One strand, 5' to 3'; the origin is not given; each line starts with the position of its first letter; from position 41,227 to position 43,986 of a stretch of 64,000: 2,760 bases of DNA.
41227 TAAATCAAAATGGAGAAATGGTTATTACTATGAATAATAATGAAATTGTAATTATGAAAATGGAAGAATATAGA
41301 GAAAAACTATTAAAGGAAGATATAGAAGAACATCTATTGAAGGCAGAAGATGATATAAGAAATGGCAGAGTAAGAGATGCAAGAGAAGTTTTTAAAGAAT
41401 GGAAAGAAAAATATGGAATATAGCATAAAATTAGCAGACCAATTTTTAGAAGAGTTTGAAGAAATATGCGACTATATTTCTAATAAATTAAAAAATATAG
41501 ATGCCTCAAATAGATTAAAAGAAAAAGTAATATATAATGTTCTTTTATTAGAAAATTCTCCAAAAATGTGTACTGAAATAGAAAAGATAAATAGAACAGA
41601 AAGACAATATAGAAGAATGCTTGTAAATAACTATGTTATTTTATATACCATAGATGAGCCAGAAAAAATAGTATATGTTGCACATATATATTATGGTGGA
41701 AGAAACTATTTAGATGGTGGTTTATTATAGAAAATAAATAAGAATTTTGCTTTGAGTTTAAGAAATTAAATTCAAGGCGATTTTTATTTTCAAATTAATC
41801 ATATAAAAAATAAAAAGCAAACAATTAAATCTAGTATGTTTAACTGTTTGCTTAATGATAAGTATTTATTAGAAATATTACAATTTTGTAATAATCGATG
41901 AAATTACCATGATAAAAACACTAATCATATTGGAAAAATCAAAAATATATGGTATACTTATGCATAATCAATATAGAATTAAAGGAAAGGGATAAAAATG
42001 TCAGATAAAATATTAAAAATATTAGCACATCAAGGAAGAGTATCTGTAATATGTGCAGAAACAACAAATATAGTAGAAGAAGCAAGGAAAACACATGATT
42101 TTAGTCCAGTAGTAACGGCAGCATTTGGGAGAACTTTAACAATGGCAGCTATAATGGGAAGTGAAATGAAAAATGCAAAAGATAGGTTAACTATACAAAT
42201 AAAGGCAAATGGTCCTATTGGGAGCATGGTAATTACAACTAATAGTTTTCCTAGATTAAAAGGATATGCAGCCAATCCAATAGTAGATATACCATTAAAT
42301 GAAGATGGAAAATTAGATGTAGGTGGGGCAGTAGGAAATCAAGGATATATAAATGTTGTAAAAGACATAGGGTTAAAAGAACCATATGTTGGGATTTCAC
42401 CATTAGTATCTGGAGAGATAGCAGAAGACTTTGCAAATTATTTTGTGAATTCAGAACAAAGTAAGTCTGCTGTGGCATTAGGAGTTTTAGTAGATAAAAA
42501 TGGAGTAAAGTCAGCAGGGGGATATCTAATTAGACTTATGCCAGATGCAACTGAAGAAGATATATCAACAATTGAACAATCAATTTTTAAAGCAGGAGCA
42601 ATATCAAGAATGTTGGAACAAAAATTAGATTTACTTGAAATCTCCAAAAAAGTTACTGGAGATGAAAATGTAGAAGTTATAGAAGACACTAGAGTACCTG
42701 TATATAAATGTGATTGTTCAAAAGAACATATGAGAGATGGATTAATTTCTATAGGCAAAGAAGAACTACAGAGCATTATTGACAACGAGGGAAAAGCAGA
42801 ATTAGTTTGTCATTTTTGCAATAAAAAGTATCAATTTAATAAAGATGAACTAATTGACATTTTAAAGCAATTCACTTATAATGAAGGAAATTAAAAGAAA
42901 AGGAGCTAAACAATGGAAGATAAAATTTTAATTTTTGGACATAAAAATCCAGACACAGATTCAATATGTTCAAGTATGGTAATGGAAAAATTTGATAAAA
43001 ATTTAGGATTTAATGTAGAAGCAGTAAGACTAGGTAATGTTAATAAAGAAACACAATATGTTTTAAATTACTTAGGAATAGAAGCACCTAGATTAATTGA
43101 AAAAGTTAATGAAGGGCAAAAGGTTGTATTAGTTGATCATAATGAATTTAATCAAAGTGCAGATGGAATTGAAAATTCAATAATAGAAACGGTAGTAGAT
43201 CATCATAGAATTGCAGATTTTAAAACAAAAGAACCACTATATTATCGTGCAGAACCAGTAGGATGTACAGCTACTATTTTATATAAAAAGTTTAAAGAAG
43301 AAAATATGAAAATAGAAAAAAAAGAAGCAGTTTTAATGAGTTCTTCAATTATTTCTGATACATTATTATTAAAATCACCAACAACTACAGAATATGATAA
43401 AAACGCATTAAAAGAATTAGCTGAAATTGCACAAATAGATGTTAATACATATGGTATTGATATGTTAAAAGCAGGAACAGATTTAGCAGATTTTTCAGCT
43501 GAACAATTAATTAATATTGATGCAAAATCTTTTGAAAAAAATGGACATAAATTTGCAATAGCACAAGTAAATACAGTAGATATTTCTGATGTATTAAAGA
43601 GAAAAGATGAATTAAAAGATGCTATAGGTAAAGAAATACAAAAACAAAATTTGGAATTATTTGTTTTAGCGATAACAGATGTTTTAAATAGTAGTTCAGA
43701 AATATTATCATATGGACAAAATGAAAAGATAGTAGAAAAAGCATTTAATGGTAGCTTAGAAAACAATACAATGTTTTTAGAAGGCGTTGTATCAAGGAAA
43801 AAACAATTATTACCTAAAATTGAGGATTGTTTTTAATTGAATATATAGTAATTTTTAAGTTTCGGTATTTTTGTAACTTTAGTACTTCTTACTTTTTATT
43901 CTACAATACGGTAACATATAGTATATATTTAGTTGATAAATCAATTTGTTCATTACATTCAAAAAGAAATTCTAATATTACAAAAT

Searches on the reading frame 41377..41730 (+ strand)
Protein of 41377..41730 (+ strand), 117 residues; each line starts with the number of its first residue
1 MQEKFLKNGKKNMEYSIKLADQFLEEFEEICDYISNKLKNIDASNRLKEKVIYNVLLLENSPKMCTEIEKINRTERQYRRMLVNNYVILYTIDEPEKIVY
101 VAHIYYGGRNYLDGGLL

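Call 26: search_protein_families(library=pfam, proteins=[window:41377-41730:+])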
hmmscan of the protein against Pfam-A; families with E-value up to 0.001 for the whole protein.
window:41377-41730:+ (117 aa): 1 family
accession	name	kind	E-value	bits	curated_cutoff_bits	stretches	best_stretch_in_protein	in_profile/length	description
PF05016.21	ParE_toxin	-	3.9e-11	43.8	23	1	17-111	1-89/89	ParE toxin of type II toxin-antitoxin system, parDE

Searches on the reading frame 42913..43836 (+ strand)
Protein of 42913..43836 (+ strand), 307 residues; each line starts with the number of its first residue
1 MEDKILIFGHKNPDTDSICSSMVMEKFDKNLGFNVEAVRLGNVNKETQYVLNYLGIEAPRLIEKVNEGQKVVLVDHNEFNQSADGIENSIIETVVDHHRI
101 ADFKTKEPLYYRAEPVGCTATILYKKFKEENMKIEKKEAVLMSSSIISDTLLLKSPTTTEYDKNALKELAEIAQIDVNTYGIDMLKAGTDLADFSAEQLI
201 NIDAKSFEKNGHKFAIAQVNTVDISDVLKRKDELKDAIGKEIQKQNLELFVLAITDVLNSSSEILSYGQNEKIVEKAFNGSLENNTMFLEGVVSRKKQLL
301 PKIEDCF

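Call 32: find_homologous_proteins(query=window:42913-43836:+, max_evalue=1e-30)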
Query window:42913-43836:+ (307 aa): 8000 proteins with E <= 1e-30 among 8000 candidates; the best 120 are listed.
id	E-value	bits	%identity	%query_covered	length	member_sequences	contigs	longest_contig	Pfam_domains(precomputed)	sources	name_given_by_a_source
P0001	5.6e-193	658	100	100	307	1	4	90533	PF01368.28,PF02833.20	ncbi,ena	-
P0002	3.2e-141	488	74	99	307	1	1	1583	PF01368.28,PF02833.20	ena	-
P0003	7.5e-140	483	73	99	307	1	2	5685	PF01368.28,PF02833.20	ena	-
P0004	6.4e-139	480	74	99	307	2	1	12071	PF01368.28,PF02833.20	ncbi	-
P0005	1.2e-138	479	72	99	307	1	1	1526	PF01368.28,PF02833.20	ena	-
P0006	5.1e-138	477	74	100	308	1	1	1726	PF01368.28,PF02833.20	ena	-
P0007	6.6e-138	477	72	99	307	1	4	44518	PF01368.28,PF02833.20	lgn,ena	-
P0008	7.2e-138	477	73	99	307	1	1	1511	PF01368.28,PF02833.20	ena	-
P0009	7.6e-138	477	72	99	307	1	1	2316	PF01368.28,PF02833.20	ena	-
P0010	2.0e-137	475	72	99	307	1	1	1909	PF01368.28,PF02833.20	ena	-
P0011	2.0e-137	475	72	99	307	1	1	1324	PF01368.28,PF02833.20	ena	-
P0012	2.2e-137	475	72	99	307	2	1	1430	PF01368.28,PF02833.20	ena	-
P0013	2.7e-137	475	72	99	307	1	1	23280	PF01368.28,PF02833.20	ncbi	-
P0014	2.7e-137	475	72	99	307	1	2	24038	PF01368.28,PF02833.20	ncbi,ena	-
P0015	3.4e-137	475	72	98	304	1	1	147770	PF01368.28,PF02833.20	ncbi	-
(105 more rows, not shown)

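Call 33: find_encoding_contigs(protein=P0001, flank=10000, max_places=10)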
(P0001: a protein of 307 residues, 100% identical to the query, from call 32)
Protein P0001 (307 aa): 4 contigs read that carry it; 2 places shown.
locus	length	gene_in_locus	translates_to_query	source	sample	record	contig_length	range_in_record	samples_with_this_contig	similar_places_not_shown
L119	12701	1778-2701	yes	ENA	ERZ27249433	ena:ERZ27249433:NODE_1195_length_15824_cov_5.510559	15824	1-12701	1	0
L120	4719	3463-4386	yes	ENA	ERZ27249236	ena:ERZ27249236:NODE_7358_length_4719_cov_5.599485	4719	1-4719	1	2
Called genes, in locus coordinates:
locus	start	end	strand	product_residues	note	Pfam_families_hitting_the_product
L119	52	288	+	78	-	-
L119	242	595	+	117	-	PF05016:ParE_toxin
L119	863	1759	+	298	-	PF01430:HSP33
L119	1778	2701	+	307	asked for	PF01368:DHH, PF02833:DHHA2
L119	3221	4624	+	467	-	PF06347:SH3_4 (faint), PF08239:SH3_3, PF00877:NLPC_P60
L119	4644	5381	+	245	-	PF13567:DUF4131 (weak)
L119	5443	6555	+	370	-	PF03772:Competence, PF00753:Lactamase_B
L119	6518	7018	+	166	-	-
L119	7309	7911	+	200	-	-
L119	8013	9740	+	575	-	PF13328:HD_4, PF01966:HD, PF04607:RelA_SpoT, PF02824:TGS, PF13291:ACT_4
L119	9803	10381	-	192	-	PF01066:CDP-OH_P_transf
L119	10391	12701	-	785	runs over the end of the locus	PF01695:IstB_IS21 (faint), PF00004:AAA, PF17871:AAA_lid_9, PF00158:Sigma54_activat, PF00004:AAA, PF07724:AAA_2, PF07728:AAA_5, PF10431:ClpB_D2-small, +10 more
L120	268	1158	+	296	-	-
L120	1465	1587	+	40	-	-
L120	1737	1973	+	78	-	-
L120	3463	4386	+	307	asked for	PF01368:DHH, PF02833:DHHA2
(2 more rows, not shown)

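Call 64: list_cluster_members(proteins=[P0001])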
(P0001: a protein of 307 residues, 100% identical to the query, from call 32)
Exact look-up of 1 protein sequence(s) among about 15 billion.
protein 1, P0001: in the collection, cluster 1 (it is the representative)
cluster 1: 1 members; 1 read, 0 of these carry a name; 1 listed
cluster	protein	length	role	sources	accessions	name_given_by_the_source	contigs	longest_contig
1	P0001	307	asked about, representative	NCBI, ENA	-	-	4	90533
